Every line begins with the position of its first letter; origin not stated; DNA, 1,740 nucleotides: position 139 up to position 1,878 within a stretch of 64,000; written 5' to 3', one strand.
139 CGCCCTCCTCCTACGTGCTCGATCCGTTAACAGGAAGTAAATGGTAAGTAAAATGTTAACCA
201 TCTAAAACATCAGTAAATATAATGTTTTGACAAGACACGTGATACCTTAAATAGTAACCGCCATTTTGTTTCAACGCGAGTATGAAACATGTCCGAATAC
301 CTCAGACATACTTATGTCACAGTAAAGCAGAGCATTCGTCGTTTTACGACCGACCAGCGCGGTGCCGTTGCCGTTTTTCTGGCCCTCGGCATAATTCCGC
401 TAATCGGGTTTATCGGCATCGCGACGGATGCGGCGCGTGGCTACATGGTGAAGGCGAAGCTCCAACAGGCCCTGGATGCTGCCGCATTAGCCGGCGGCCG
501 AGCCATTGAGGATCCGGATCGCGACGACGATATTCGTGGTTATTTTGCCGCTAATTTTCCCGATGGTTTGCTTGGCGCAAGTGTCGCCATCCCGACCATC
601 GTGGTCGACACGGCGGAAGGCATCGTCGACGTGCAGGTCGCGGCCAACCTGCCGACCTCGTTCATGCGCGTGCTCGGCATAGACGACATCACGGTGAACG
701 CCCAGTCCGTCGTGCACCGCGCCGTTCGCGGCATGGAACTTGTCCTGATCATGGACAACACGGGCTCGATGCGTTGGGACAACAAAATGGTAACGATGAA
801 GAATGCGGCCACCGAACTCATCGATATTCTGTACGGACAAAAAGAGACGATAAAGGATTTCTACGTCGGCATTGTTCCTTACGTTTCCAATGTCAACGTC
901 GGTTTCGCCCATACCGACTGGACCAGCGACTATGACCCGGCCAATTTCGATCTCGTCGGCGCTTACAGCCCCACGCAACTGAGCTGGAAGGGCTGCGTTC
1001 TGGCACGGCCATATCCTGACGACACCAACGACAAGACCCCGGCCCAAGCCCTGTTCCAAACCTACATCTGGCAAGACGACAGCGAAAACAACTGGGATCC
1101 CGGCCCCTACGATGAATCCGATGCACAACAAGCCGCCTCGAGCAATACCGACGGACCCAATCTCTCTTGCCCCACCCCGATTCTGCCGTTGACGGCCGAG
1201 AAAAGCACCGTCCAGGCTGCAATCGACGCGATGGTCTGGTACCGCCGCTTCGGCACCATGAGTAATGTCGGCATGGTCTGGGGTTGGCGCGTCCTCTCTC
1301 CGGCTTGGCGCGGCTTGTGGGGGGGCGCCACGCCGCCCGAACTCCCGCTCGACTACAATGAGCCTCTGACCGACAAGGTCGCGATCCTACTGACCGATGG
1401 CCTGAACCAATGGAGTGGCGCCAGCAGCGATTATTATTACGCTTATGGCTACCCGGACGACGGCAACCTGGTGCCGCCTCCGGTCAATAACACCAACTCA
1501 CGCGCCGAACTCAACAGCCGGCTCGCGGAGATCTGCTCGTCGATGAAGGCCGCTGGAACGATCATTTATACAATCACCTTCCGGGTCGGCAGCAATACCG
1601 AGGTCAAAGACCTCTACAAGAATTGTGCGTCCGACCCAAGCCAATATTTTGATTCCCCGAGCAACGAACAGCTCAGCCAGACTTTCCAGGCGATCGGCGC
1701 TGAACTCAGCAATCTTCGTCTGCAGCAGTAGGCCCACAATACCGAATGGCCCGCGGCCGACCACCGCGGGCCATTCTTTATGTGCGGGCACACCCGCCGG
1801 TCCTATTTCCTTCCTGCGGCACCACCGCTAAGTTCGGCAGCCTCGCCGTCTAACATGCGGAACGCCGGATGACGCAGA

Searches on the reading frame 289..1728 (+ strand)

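Call 89: search_protein_families(library=pfam, max_evalue=0.0001, proteins=[window:289-1728:+])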
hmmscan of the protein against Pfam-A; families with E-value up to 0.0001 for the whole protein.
window:289-1728:+ (480 aa): 2 families
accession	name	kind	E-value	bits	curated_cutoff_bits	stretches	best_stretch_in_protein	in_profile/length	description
PF13400.11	Tad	-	4e-10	40.3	22.3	1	25-72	1-47/47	Putative Flp pilus-assembly TadE/G-like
PF00092.34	VWA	-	4.5e-05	24.2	23.8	0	151-212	2-59/174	von Willebrand factor type A domain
